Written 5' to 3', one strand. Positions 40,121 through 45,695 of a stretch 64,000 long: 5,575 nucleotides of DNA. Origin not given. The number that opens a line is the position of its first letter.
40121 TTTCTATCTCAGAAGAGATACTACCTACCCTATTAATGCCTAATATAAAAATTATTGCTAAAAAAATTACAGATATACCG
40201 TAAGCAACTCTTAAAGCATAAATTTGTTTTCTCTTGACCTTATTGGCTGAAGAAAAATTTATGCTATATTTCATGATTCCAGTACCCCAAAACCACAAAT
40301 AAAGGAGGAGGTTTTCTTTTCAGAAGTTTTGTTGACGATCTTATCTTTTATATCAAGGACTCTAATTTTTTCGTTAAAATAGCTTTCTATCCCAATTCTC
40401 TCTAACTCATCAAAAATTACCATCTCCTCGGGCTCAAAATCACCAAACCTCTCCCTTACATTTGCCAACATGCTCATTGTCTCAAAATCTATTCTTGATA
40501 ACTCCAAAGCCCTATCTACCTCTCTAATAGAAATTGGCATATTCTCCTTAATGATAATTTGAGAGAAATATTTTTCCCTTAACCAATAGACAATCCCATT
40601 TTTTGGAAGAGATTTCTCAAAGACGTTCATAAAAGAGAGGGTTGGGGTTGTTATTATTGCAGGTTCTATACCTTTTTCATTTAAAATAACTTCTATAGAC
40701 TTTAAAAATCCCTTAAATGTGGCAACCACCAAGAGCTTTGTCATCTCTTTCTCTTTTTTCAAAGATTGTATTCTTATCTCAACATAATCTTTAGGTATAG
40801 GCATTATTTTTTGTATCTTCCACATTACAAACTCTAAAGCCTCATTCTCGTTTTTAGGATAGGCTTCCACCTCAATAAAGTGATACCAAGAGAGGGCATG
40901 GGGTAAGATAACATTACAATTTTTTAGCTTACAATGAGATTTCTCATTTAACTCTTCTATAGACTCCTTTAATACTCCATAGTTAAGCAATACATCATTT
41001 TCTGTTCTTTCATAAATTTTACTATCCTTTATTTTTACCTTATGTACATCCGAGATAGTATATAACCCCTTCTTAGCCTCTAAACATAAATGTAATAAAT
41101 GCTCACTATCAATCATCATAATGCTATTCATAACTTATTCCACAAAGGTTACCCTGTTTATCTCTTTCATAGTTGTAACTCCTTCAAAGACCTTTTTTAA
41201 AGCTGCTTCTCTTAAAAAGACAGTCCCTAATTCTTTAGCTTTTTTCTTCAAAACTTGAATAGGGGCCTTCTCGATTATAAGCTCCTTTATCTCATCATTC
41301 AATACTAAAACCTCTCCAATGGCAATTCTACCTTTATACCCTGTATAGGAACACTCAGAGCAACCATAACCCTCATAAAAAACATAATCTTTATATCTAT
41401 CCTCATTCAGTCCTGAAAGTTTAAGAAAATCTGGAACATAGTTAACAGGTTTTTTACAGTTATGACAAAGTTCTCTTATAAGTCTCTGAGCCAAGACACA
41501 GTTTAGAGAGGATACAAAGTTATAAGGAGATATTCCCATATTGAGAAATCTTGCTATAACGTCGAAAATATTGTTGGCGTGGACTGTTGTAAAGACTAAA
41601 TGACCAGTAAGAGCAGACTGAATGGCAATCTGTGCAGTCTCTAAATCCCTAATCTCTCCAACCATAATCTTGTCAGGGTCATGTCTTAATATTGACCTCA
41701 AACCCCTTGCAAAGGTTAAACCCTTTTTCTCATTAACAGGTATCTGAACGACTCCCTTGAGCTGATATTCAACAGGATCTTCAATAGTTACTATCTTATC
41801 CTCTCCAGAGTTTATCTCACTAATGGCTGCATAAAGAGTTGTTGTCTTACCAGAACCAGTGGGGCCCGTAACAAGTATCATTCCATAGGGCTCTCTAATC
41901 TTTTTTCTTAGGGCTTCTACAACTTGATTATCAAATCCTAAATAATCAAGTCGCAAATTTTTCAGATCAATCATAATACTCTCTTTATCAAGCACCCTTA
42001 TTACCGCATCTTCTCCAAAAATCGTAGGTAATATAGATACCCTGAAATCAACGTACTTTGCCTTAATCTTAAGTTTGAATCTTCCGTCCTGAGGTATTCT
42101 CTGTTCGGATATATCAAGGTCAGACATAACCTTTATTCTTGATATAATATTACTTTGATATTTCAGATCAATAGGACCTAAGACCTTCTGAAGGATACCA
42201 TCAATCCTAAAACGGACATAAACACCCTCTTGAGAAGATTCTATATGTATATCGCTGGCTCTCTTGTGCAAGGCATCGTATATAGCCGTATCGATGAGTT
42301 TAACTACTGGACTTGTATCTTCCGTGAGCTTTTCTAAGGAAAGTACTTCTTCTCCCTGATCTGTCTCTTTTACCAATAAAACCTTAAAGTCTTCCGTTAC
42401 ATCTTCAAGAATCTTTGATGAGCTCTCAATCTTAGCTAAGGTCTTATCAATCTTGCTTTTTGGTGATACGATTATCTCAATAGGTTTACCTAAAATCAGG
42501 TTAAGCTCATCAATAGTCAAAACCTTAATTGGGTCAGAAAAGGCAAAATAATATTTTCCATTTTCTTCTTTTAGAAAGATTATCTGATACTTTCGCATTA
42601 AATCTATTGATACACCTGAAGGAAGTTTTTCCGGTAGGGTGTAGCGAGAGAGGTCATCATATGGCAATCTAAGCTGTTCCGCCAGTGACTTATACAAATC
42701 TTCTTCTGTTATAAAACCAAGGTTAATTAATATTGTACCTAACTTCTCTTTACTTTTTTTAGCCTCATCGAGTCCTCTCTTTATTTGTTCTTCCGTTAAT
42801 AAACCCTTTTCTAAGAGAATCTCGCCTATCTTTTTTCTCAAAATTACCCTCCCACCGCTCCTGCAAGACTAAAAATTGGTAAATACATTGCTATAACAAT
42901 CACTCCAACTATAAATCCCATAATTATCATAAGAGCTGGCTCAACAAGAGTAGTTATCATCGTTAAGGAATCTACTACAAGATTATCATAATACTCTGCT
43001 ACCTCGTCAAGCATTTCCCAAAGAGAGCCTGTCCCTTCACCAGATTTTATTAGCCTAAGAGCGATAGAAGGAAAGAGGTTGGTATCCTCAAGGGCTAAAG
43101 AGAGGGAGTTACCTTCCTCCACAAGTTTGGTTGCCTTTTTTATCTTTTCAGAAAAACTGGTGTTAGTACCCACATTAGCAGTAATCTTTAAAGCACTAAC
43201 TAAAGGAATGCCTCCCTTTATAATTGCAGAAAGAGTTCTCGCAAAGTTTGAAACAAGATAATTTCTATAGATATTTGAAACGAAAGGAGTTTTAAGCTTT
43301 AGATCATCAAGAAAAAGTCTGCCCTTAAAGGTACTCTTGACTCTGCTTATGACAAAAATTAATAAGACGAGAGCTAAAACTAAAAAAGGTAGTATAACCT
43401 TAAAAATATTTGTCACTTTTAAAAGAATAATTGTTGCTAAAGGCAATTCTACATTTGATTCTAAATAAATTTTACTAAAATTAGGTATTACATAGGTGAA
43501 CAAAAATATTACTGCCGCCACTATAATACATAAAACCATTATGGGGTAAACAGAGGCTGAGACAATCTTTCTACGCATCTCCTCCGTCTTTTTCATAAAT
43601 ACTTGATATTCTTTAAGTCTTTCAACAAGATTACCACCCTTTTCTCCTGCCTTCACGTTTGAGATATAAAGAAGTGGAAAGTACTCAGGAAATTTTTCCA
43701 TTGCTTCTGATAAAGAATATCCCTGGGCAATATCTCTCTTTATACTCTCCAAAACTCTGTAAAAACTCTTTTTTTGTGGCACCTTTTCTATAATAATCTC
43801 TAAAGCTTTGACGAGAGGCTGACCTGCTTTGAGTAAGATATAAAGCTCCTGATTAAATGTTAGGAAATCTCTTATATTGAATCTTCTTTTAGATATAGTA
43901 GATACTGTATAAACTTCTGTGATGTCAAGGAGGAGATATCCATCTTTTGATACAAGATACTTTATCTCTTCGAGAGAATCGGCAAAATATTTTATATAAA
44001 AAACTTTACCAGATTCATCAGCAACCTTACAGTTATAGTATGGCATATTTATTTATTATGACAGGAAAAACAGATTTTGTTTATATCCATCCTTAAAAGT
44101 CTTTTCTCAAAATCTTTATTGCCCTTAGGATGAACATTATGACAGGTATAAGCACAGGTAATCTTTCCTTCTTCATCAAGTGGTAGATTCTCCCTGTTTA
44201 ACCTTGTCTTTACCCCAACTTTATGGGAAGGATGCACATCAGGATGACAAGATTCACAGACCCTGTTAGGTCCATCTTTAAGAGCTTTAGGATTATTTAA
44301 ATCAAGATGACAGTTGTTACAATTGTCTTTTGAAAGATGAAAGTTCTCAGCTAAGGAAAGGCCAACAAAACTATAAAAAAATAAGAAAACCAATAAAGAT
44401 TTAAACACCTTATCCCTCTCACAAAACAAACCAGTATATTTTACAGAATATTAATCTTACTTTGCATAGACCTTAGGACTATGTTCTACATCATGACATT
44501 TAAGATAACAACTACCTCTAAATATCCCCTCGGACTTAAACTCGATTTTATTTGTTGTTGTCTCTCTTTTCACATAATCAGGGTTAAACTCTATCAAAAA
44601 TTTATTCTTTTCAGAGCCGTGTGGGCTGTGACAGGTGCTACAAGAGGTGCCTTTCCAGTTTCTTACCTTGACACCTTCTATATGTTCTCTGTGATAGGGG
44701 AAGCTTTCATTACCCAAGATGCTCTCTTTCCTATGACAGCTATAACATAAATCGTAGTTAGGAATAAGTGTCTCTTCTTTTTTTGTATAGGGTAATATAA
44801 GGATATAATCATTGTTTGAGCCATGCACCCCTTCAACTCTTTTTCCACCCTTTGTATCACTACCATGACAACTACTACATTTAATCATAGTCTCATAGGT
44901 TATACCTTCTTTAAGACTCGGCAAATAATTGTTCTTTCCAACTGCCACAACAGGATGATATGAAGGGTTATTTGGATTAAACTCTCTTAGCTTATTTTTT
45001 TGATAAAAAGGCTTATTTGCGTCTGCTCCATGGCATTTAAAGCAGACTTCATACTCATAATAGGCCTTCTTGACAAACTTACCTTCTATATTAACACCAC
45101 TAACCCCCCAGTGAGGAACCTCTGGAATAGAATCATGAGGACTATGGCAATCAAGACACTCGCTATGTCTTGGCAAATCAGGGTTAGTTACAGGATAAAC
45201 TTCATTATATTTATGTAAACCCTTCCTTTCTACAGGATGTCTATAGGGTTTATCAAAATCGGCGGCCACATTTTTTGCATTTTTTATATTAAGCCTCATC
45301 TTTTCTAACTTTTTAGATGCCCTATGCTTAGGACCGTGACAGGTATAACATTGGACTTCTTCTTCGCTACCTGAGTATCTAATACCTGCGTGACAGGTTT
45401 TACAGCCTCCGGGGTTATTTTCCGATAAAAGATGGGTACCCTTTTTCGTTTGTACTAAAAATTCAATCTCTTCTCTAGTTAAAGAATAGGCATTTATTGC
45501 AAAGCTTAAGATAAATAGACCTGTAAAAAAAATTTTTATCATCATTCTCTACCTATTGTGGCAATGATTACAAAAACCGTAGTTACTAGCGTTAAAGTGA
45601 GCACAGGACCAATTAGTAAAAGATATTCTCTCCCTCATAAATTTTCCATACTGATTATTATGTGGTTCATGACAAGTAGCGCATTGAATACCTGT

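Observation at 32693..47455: Multiheme-cytochrome (nanowire-like) module transcriptionally fused to a dedicated T2SS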

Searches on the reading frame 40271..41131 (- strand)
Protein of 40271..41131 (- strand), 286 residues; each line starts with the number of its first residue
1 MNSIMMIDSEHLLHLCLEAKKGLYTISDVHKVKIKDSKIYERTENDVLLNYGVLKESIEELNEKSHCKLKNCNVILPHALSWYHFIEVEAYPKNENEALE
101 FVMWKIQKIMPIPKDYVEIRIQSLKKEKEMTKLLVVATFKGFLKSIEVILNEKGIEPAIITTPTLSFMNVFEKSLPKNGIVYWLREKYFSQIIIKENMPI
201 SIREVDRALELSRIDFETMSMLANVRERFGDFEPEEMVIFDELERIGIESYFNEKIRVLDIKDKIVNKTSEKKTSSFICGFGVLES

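Call 4: search_protein_families(library=pfam, proteins=[window:40271-41131:-], max_evalue=0.01)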
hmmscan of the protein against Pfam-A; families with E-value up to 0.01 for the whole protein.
window:40271-41131:- (286 aa): 0 families

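Call 65: search_protein_families(library=ncbifam, proteins=[window:40271-41131:-], max_evalue=0.01)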
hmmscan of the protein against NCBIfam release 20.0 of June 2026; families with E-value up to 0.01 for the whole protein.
window:40271-41131:- (286 aa): 1 family
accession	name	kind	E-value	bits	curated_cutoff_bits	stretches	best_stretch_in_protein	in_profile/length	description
TIGR01175.1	pilM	subfamily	0.00033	19.7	133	1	47-172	46-174/348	type IV pilus assembly protein PilM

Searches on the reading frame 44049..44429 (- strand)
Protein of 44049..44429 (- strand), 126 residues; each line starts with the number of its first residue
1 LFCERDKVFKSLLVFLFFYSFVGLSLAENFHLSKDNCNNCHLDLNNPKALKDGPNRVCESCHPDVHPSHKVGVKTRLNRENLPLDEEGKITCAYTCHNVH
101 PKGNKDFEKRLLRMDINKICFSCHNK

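Call 4: search_protein_families(library=pfam, proteins=[window:44049-44429:-], max_evalue=0.01)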
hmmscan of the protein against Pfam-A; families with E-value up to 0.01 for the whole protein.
window:44049-44429:- (126 aa): 5 families
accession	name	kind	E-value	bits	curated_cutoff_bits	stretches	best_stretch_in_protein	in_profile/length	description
PF09699.15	Paired_CXXCH_1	-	3e-08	33.7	20.6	2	95-126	11-38/41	Doubled CXXCH motif (Paired_CXXCH_1)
PF14537.11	Cytochrom_c3_2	-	9.7e-06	26.4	25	1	30-125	1-79/79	Cytochrome c3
PF14522.11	Cytochrome_C7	-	0.00051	20.3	24.8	0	90-126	14-50/67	Cytochrome c7 and related cytochrome c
PF21363.3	TRAF3_RING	-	0.008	16.3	26.9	1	37-61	1-24/40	TNF receptor-associated factor 2/3/5, RING domain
PF22678.1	Cytochrom_c_NrfB-like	-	0.0085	17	27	0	89-123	58-89/89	Cytochrome c-type protein NrfB-like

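Call 8: search_solved_structures(query=window:44049-44429:-, max_evalue=10, show_alignments=1)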
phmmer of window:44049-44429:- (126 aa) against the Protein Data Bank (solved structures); distinct sequences matched with E-value up to 10: 11.
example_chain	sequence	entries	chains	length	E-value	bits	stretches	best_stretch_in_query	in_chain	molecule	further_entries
2k3v_A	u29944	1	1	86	0.093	16.1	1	27-65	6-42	Tetraheme cytochrome c-type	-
2ozy_A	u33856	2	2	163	0.14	15.5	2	57-97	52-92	Cytochrome c-type protein nrfB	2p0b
2ecy_A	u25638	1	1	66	0.15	15.4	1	34-64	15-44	TNF receptor-associated factor 3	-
6u6u_R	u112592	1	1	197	0.19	15.2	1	29-94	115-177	Interleukin-1 receptor-like 2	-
9eth_R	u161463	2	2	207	0.22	14.9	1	29-94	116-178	Interleukin-1 receptor-like 2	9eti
7tfs_A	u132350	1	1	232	0.34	14.3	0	91-126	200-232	Cytochrome c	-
6hr0_A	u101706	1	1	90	0.41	14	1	28-65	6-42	Cytochrome C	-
9i7x_C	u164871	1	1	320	0.49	13.8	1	29-93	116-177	Interleukin-1 receptor-like 2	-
1m1p_A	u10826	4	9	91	0.79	13.1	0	28-66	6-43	Small tetraheme cytochrome c | Periplasmic tetraheme cytochrome c CctA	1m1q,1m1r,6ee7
1rwj_A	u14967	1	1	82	2.6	11.5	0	25-46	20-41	Cytochrome c family protein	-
6qvm_A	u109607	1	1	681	5.4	10.4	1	89-125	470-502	Multiheme cytochrome cf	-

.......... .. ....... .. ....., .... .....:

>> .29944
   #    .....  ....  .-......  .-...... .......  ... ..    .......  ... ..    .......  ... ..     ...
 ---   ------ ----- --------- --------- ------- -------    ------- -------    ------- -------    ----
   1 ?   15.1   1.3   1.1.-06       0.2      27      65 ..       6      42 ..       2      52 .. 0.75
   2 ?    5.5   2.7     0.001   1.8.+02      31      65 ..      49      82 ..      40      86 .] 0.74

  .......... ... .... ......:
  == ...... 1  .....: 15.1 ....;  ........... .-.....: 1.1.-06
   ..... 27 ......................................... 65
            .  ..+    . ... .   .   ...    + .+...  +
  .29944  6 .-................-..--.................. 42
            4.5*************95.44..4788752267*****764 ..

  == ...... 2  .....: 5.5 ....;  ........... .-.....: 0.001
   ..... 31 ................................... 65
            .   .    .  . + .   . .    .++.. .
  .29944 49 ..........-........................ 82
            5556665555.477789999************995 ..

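Call 65: search_protein_families(library=ncbifam, proteins=[window:44049-44429:-], max_evalue=0.01)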
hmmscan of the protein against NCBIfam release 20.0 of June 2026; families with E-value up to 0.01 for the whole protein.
window:44049-44429:- (126 aa): 5 families
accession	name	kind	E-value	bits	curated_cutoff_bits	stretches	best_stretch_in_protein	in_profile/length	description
TIGR01905.1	paired_CXXCH_1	subfamily_domain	5.7e-07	29.4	25.2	1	95-125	11-37/41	doubled CXXCH domain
TIGR03153.1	cytochr_NrfH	equivalog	3.1e-05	24.1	134.2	1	13-71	7-68/138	cytochrome c nitrite reductase small subunit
TIGR03508.1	decahem_SO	subfamily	3.2e-05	23.5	192.2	1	36-125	96-175/258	DmsE family decaheme c-type cytochrome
TIGR03146.1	cyt_nit_nrfB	equivalog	0.0021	18.3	166.6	0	89-125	109-142/145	cytochrome c nitrite reductase pentaheme subunit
NF008659.0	PRK11659.1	equivalog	0.0052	16.5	184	0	89-125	135-168/188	cytochrome c nitrite reductase pentaheme subunit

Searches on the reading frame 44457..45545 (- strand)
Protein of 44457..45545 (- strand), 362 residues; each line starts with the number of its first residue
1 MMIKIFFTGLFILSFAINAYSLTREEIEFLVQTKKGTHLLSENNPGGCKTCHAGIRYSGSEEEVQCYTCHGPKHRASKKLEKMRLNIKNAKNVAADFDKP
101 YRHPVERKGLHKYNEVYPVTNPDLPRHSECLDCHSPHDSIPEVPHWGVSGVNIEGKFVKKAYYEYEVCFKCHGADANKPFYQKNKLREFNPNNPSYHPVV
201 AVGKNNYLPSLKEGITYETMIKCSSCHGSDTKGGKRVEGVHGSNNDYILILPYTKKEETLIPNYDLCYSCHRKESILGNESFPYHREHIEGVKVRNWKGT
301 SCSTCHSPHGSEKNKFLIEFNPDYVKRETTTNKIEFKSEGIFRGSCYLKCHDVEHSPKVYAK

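Call 4: search_protein_families(library=pfam, proteins=[window:44457-45545:-], max_evalue=0.01)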
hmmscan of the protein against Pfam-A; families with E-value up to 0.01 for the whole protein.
window:44457-45545:- (362 aa): 5 families
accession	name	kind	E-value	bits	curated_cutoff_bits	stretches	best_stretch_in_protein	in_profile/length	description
PF09699.15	Paired_CXXCH_1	-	2.2e-17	62.9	20.6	2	299-317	6-24/41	Doubled CXXCH motif (Paired_CXXCH_1)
PF22113.1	Mtrc-MtrF_II-IV_dom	-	9.1e-15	55.1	30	2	159-311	22-168/176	Outer membrane cytochrome MtrC/MtrF-like, domains II/IV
PF14522.11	Cytochrome_C7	-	2.8e-10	40.3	24.8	1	44-70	12-66/67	Cytochrome c7 and related cytochrome c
PF14537.11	Cytochrom_c3_2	-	5.7e-09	36.8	25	1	220-313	6-71/79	Cytochrome c3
PF13442.11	Cytochrome_CBB3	-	0.00062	20.5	27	0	222-240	13-30/68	Cytochrome C oxidase, cbb3-type, subunit III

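Call 7: search_solved_structures(query=window:44457-45545:-, max_evalue=10, show_alignments=1)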
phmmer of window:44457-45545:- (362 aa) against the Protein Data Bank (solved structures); distinct sequences matched with E-value up to 10: 4.
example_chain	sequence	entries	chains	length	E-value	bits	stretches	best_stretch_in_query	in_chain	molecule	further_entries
1h1o_A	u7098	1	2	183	0.61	12.5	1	210-249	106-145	CYTOCHROME C-552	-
2j7a_C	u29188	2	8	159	0.73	12.2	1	128-151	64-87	CYTOCHROME C QUINOL DEHYDROGENASE NRFH | NAPC/NIRT CYTOCHROME C FAMILY PROTEIN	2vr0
7tfs_A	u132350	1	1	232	5.5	9.3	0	129-147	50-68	Cytochrome c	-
6hr0_A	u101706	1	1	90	8.6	8.7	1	44-72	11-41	Cytochrome C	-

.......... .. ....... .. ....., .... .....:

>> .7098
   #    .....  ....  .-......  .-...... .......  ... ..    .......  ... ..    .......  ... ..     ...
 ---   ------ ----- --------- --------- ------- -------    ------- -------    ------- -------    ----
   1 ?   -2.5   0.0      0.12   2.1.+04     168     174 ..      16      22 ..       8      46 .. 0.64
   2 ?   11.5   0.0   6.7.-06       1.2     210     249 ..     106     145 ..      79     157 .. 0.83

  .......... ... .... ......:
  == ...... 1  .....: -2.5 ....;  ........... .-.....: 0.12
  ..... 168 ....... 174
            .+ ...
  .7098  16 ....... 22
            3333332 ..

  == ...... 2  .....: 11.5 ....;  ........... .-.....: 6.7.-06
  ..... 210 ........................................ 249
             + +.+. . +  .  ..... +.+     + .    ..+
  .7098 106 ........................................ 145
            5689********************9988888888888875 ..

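Call 65: search_protein_families(library=ncbifam, proteins=[window:44457-45545:-], max_evalue=0.01)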
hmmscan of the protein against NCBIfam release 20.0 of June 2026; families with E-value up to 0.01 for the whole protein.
window:44457-45545:- (362 aa): 5 families
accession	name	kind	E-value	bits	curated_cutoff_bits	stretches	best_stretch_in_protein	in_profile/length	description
TIGR01905.1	paired_CXXCH_1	subfamily_domain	3.1e-09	36.6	25.2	1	299-318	6-25/41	doubled CXXCH domain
TIGR03508.1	decahem_SO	subfamily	9.4e-09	35.1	192.2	1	222-318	72-162/258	DmsE family decaheme c-type cytochrome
NF041028.1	decahem_GSU2203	exception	1.5e-06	27.6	325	1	261-315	145-190/317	GSU2203 family decaheme c-type cytochrome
TIGR03153.1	cytochr_NrfH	equivalog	0.00057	19.9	134.2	0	29-89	13-78/138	cytochrome c nitrite reductase small subunit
NF047727.1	4hemeCytCCctA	equivalog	0.0006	19.9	180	1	3-75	2-69/109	tetraheme c-type cytochrome CctA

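Call 78: search_solved_structures(query=A2, max_evalue=1, show_alignments=1)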
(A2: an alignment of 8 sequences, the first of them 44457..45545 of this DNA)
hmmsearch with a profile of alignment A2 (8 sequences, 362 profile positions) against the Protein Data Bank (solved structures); distinct sequences matched with E-value up to 1: 11.
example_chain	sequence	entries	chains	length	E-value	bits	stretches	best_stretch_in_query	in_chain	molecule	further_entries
2j7a_C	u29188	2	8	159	0.0009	21.5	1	128-153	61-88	CYTOCHROME C QUINOL DEHYDROGENASE NRFH | NAPC/NIRT CYTOCHROME C FAMILY PROTEIN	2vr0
8bcx_A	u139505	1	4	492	0.0042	19.3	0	128-186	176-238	Nitrite reductase (cytochrome; ammonia-forming)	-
6f0k_A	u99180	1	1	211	0.0044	19.2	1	37-78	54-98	Cytochrome c family protein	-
6v0a_A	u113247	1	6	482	0.0067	18.6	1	115-182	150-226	Nitrite reductase (cytochrome; ammonia-forming)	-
8k9e_A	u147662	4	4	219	0.0082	18.3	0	22-137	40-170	Cytochrome c7-like domain-containing protein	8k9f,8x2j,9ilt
6lod_A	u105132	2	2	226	0.012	17.9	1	34-136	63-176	MULTIHEME_CYTC domain-containing protein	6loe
1jni_A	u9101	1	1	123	0.043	16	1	128-179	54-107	DIHEME CYTOCHROME C NAPB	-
3ouq_A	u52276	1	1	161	0.053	15.7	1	37-71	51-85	Cytochrome c family protein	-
2k3v_A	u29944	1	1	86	0.46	12.6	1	38-77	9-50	Tetraheme cytochrome c-type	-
6r2q_A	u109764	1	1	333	0.59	12.2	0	256-323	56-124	Cystathionine beta-synthase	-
6hr0_A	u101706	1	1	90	0.84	11.7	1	39-75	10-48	Cytochrome C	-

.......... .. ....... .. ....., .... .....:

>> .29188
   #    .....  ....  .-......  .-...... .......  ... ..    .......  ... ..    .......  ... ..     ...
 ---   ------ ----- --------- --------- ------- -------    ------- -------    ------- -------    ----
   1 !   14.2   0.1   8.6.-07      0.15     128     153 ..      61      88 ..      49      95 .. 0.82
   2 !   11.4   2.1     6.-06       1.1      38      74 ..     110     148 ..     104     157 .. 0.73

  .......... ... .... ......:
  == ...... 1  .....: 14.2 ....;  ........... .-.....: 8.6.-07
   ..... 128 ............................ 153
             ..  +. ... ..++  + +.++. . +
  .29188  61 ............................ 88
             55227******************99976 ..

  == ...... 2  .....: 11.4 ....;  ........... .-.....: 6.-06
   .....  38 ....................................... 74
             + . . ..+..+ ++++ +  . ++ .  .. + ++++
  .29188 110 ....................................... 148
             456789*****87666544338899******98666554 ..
